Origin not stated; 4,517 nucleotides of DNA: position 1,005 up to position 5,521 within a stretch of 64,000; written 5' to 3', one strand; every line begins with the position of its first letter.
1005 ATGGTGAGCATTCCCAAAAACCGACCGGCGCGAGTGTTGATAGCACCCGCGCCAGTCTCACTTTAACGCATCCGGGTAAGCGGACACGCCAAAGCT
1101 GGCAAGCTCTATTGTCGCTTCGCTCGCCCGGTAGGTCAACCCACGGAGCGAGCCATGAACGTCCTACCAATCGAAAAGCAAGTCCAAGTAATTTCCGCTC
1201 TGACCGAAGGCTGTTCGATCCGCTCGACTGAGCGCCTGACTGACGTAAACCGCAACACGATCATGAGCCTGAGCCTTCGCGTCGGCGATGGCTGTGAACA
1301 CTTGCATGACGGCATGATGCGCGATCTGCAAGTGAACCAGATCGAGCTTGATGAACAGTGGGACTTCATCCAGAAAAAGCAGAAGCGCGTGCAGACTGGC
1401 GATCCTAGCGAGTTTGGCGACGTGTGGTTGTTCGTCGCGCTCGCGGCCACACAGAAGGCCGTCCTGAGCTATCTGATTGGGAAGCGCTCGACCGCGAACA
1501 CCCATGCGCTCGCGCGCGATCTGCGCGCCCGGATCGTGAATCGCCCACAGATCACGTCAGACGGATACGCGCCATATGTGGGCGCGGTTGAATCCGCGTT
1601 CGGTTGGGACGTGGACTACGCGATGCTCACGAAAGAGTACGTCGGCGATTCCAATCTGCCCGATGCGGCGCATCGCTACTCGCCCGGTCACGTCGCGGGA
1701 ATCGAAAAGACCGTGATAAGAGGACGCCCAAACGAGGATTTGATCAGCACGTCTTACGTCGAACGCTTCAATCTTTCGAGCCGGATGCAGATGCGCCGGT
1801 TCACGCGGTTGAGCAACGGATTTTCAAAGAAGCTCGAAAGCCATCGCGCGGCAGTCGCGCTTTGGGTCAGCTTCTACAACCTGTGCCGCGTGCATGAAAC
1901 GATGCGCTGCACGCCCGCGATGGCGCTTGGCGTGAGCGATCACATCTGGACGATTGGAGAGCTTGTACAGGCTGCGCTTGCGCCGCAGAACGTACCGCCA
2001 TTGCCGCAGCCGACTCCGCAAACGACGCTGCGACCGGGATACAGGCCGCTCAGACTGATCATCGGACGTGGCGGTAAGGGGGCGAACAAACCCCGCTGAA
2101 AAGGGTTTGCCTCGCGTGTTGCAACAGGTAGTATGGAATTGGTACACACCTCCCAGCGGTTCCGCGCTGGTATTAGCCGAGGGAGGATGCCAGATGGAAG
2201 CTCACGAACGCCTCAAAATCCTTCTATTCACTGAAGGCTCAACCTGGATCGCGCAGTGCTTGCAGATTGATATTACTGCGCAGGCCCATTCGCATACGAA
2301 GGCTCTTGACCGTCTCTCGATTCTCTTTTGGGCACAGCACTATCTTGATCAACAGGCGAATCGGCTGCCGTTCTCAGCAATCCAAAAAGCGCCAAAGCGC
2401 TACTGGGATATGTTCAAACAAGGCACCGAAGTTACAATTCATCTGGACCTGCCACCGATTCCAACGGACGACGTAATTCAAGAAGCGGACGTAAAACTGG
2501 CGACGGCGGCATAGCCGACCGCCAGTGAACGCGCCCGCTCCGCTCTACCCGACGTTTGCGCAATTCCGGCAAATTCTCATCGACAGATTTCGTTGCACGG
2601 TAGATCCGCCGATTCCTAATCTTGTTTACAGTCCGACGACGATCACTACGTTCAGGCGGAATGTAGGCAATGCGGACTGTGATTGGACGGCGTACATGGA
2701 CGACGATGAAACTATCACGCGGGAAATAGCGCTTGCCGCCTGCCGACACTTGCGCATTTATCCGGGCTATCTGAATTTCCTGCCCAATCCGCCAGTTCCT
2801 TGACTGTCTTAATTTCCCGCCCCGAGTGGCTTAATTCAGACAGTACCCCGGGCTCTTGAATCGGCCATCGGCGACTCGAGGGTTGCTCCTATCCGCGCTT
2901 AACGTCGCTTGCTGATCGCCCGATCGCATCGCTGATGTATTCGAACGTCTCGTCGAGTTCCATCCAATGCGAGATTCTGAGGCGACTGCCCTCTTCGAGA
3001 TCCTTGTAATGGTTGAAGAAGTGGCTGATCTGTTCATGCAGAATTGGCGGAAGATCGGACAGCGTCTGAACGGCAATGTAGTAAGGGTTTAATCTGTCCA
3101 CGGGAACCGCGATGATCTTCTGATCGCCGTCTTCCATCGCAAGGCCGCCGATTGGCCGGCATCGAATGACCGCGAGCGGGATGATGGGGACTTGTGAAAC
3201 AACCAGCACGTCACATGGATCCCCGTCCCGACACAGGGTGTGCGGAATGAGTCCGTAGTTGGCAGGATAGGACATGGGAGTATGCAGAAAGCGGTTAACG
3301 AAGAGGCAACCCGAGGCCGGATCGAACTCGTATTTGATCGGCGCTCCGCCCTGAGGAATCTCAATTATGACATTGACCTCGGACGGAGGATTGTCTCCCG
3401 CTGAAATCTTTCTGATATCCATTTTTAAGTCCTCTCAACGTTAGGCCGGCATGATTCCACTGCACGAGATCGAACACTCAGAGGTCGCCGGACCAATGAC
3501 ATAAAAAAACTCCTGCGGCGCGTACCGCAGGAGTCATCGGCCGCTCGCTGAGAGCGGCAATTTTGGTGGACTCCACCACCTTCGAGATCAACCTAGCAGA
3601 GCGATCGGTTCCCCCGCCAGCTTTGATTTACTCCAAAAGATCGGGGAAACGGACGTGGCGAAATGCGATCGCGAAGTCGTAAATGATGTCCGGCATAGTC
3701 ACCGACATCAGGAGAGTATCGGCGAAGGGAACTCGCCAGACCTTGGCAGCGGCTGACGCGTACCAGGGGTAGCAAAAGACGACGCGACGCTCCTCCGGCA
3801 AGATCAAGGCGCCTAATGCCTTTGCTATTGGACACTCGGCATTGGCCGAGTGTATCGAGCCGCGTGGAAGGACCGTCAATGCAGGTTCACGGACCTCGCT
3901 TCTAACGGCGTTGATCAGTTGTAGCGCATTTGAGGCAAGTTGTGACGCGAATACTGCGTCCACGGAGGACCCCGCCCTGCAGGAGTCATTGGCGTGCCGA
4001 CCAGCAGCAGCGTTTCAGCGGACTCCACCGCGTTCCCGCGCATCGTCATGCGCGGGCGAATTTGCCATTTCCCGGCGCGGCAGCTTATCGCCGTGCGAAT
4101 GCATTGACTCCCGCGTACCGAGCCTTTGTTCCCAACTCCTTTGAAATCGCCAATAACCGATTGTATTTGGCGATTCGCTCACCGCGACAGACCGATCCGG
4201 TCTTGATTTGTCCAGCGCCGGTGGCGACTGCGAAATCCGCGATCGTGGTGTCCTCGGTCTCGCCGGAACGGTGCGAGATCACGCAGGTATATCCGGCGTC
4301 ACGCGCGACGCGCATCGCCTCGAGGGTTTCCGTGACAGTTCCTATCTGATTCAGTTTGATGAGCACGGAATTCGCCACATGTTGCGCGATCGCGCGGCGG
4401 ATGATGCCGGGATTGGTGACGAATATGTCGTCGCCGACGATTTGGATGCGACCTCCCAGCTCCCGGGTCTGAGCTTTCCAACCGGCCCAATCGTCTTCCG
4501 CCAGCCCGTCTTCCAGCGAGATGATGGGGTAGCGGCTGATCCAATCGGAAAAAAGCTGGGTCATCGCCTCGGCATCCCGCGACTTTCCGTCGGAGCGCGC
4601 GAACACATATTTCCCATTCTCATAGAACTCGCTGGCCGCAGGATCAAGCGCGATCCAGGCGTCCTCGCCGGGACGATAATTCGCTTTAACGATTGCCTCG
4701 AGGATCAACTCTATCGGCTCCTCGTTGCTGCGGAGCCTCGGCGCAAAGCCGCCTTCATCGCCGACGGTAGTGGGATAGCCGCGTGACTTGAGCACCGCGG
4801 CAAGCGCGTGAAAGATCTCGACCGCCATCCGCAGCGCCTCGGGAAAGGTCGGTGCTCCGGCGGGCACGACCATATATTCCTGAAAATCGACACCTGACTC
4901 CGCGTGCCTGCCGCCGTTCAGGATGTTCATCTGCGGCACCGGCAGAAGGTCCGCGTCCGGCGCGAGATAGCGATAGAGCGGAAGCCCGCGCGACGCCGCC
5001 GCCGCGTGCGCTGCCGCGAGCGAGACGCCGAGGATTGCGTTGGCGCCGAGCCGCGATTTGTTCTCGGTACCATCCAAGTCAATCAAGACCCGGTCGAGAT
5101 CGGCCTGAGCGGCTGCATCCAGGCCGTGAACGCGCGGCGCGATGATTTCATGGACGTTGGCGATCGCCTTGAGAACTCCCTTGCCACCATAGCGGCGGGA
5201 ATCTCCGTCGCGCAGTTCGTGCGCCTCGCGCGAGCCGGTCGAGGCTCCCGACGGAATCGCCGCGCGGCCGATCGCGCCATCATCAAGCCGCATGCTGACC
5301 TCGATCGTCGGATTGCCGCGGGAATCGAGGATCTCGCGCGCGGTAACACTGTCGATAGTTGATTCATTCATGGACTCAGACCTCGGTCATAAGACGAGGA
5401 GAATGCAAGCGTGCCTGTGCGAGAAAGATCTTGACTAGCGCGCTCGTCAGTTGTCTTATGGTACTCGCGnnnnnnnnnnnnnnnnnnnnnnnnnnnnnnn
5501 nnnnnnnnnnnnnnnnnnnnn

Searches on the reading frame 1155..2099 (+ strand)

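Call 19: search_protein_families(library=pfam, proteins=[window:1155-2099:+], max_evalue=0.0001)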
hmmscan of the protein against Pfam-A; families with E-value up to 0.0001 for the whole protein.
window:1155-2099:+ (314 aa): 1 family
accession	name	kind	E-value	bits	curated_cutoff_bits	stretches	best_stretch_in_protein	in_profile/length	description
PF03400.19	DDE_Tnp_IS1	-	6.4e-08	33.5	24.1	0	63-141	5-70/131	IS1 transposase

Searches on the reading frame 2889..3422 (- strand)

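Call 19: search_protein_families(library=pfam, proteins=[window:2889-3422:-], max_evalue=0.0001)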
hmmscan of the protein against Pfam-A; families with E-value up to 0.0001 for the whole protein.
window:2889-3422:- (177 aa): 1 family
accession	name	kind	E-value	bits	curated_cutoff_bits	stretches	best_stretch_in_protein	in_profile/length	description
PF00719.24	Pyrophosphatase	-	5.8e-48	163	23.5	1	18-168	1-150/153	Inorganic pyrophosphatase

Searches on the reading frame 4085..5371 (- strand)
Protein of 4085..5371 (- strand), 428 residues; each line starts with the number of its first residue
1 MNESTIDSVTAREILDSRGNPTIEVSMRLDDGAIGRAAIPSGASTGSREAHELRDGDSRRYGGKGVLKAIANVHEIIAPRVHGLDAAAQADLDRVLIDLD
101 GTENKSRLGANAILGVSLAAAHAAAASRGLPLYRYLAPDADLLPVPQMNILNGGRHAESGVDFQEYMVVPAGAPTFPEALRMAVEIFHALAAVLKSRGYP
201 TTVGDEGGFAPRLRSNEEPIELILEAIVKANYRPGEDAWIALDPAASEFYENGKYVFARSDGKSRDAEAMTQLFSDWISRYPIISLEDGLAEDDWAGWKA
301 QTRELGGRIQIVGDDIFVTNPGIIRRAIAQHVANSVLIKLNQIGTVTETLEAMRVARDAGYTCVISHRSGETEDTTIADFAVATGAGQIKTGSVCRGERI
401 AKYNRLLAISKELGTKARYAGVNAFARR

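Call 19: search_protein_families(library=pfam, proteins=[window:4085-5371:-], max_evalue=0.0001)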
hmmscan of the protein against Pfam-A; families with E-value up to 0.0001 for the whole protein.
window:4085-5371:- (428 aa): 2 families
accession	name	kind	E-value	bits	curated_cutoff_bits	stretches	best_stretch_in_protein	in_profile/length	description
PF00113.28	Enolase_C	-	4.6e-115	384.4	21.5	1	142-425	3-293/296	Enolase, C-terminal TIM barrel domain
PF03952.21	Enolase_N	-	2.1e-58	196.6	35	1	6-136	1-131/131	Enolase, N-terminal domain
